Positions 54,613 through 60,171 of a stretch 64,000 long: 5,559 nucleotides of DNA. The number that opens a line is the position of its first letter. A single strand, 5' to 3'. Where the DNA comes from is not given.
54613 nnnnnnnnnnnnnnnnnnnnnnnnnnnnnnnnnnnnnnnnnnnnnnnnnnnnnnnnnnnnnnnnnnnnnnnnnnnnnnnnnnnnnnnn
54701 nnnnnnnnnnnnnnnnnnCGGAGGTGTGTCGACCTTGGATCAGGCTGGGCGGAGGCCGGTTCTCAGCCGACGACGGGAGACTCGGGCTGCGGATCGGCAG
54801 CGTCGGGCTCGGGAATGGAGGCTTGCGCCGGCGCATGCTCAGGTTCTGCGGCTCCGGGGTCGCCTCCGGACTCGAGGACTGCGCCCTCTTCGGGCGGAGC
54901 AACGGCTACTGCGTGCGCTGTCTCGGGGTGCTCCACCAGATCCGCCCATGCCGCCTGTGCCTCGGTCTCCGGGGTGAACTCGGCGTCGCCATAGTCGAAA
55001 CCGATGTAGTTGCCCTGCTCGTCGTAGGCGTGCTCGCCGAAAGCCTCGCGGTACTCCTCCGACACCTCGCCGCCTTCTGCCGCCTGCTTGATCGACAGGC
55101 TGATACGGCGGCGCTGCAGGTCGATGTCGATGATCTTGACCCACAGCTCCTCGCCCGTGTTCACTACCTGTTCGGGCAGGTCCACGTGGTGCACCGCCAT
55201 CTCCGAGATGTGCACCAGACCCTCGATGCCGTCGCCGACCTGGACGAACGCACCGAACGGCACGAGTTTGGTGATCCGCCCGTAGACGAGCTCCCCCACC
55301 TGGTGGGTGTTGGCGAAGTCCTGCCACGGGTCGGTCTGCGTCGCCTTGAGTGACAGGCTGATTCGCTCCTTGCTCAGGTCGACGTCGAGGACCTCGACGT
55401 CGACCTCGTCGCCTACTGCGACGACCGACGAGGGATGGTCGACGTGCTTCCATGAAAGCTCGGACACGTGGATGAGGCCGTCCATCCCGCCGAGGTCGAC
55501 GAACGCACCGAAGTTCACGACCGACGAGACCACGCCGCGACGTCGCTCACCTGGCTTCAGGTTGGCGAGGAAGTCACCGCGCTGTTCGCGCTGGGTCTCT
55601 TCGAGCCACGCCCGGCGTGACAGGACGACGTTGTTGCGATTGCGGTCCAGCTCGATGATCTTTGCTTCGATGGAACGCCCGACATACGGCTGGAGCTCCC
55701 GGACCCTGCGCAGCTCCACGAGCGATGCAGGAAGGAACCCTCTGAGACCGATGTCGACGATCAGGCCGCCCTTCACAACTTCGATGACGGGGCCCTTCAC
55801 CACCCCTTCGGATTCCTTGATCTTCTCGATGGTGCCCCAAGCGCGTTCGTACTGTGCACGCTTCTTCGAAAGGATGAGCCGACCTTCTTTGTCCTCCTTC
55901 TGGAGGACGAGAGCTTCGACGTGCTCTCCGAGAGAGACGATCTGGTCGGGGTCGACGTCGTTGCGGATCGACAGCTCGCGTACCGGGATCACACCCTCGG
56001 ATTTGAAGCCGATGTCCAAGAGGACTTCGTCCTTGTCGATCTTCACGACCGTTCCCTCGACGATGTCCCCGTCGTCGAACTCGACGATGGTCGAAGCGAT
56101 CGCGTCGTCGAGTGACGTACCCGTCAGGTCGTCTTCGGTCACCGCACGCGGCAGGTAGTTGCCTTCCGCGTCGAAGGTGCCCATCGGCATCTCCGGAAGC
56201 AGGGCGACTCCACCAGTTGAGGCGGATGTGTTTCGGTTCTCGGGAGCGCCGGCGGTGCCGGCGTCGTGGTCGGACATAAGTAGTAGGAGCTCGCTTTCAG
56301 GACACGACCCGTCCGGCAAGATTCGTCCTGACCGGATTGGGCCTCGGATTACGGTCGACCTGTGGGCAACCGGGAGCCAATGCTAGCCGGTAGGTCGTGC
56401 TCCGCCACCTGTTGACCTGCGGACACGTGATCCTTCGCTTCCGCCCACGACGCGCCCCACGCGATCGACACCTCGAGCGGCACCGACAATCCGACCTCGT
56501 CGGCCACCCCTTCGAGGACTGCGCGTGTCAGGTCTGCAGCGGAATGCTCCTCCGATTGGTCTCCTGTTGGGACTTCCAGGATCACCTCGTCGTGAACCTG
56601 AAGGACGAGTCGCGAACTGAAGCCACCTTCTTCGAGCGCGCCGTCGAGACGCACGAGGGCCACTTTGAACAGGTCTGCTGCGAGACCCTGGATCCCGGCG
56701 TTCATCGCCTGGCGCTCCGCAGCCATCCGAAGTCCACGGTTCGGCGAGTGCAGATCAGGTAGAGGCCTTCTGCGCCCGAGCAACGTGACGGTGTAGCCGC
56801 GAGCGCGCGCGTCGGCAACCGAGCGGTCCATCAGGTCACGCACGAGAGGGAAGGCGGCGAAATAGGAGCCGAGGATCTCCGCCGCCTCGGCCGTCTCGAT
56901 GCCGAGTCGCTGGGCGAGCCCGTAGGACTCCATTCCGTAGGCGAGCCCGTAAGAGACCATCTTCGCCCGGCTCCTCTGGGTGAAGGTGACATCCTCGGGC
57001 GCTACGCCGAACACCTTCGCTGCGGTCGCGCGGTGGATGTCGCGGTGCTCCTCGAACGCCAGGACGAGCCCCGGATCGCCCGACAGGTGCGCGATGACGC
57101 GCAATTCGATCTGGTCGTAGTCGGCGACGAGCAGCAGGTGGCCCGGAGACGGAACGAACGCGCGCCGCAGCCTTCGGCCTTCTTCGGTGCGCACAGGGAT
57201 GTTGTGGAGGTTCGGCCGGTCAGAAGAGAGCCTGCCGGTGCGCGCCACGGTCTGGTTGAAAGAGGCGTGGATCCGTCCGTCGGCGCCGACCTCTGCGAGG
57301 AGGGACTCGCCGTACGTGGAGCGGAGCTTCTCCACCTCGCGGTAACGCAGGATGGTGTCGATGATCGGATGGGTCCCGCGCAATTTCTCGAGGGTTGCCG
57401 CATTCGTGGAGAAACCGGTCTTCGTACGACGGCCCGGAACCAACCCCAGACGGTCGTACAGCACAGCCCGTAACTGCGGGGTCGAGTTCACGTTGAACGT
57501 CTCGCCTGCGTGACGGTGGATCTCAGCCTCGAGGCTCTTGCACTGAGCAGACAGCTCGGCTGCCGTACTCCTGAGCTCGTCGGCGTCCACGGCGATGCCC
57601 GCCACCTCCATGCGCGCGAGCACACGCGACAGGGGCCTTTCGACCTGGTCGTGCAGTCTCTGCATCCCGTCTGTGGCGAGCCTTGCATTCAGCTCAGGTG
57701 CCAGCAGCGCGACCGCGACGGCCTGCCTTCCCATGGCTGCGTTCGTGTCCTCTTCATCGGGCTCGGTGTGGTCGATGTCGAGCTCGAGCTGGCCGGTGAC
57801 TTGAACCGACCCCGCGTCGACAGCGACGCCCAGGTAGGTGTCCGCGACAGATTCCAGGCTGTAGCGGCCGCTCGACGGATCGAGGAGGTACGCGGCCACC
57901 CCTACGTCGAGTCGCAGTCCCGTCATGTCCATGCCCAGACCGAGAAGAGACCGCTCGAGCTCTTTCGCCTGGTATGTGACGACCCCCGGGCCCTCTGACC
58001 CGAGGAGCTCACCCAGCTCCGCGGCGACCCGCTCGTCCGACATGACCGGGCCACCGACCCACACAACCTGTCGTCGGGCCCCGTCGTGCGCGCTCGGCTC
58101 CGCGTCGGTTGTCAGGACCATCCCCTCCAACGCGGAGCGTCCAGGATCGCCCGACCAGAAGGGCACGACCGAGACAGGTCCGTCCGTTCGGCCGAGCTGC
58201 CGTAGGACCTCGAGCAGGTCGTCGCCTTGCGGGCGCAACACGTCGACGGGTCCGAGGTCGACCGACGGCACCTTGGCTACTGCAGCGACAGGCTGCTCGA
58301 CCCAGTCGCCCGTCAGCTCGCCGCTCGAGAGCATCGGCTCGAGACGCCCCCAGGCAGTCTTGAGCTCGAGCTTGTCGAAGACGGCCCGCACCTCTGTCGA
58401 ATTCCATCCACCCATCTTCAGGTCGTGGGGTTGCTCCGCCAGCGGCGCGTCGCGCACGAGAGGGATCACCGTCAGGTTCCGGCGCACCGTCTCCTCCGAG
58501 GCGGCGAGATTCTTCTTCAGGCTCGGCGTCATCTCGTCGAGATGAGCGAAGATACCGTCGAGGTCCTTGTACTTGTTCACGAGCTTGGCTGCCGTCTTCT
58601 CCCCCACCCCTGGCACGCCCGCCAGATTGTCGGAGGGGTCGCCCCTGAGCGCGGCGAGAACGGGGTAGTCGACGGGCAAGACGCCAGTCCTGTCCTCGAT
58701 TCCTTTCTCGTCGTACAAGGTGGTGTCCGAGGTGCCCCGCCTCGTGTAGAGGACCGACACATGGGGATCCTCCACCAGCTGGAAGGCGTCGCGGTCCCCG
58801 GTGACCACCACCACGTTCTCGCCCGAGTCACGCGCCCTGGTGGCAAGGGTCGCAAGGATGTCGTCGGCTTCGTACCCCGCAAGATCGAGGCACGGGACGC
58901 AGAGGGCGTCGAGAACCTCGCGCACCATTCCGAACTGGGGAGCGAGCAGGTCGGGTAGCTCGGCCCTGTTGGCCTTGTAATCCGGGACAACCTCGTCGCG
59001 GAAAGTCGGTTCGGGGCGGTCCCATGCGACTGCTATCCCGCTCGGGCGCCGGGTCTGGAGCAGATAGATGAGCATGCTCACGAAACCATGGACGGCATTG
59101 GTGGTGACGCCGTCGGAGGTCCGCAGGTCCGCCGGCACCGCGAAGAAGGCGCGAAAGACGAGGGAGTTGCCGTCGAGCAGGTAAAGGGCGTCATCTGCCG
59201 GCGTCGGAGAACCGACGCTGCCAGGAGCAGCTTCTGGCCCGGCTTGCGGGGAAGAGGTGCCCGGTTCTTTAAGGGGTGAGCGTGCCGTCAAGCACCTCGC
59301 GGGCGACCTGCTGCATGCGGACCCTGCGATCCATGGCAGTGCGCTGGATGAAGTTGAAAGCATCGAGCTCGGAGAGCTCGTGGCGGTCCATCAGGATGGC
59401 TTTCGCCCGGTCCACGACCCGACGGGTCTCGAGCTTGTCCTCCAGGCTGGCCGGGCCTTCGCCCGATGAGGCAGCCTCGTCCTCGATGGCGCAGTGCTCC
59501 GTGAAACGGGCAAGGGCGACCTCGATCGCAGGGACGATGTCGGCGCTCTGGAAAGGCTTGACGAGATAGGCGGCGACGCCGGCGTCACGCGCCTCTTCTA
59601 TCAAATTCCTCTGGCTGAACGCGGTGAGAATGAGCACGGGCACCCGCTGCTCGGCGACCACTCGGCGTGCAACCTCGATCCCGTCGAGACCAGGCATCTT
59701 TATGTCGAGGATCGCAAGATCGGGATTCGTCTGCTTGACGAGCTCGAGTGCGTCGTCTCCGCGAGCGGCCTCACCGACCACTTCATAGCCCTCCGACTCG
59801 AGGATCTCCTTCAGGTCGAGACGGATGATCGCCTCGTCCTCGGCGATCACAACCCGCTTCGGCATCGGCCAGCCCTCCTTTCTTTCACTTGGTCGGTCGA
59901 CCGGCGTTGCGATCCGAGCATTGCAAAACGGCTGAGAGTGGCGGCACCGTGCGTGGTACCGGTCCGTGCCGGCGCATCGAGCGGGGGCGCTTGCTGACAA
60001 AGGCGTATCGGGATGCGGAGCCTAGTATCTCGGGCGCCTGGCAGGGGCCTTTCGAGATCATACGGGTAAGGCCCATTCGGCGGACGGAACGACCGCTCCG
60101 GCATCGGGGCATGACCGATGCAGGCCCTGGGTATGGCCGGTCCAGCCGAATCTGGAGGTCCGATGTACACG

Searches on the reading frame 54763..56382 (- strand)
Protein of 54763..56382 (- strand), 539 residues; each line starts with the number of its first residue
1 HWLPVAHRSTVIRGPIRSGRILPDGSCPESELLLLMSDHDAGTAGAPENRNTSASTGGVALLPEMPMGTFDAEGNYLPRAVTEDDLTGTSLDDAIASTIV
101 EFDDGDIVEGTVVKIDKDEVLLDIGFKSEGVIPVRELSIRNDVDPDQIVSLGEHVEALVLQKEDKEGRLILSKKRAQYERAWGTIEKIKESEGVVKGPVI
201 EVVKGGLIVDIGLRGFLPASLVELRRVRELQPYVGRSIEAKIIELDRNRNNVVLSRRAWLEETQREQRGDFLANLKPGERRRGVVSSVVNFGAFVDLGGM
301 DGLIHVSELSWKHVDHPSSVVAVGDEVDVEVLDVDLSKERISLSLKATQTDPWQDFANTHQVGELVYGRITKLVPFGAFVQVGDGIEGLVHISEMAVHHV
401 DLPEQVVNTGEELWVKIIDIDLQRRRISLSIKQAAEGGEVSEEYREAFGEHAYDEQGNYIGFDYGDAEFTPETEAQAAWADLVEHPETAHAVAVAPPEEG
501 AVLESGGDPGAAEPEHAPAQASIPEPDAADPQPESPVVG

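Call 9: search_protein_families(library=pfam, proteins=[window:54763-56382:-], max_evalue=0.001)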
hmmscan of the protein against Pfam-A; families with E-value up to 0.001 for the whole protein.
window:54763-56382:- (539 aa): 3 families
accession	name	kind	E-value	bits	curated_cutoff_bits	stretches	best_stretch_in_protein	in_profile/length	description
PF00575.29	S1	-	2.8e-73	242.7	22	4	276-346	3-74/74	S1 RNA binding domain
PF23459.1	S1_RRP5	-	6.5e-17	62.3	27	1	275-345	1-72/72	RRP5 S1 domain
PF21710.3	Spt6_S1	-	0.00011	22.9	27.5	0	362-433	16-88/91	Spt6, S1/OB domain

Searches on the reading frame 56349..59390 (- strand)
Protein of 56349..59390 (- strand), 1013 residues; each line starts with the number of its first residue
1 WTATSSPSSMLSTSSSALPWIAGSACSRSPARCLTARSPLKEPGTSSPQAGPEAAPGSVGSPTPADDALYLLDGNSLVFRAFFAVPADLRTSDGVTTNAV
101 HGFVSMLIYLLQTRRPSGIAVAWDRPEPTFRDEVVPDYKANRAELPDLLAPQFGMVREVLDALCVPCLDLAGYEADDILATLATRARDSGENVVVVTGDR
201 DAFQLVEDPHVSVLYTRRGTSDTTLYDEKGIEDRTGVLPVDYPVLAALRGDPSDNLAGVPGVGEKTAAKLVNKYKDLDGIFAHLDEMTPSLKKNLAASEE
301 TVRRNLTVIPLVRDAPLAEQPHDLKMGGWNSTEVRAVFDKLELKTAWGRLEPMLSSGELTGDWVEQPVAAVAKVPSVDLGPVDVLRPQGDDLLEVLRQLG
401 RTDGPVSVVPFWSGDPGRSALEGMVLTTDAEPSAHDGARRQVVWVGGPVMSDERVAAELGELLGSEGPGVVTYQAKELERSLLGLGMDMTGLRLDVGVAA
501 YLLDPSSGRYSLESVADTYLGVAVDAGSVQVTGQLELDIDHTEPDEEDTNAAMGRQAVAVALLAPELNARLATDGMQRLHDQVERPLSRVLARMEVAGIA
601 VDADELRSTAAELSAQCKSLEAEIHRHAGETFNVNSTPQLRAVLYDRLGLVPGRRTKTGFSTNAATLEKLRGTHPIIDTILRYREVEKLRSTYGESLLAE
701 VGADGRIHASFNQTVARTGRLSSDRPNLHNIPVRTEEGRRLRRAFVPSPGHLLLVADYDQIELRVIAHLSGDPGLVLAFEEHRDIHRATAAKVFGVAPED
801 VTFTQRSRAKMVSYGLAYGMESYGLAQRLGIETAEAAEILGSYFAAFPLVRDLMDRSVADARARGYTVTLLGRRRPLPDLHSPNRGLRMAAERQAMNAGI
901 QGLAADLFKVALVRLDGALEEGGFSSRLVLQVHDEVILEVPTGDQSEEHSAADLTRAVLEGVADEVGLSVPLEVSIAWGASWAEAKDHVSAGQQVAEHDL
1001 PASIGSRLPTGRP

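Call 9: search_protein_families(library=pfam, proteins=[window:56349-59390:-], max_evalue=0.001)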
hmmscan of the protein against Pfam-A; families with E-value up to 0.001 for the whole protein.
window:56349-59390:- (1013 aa): 3 families
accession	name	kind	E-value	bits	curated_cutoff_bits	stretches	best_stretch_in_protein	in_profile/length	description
PF00476.26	DNA_pol_A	-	2.3e-136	455.1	34.3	1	604-984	2-381/381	DNA polymerase family A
PF02739.22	5_3_exonuc_N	-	5.5e-54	182.7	34.3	1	69-235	2-163/164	5'-3' exonuclease, N-terminal resolvase-like domain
PF01367.25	5_3_exonuc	-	5.4e-23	81.8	40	1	239-330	3-95/97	5'-3' exonuclease, C-terminal SAM fold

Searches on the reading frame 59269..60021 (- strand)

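Call 9: search_protein_families(library=pfam, proteins=[window:59269-60021:-], max_evalue=0.001)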
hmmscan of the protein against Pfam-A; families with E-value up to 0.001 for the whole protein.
window:59269-60021:- (250 aa): 2 families
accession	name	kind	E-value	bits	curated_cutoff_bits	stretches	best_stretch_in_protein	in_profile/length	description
PF00072.30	Response_reg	-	9.3e-29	100.3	30.2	1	57-166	1-110/111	Response regulator receiver domain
PF03861.19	ANTAR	-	2.8e-18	65.9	27.3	1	192-244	2-54/54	ANTAR domain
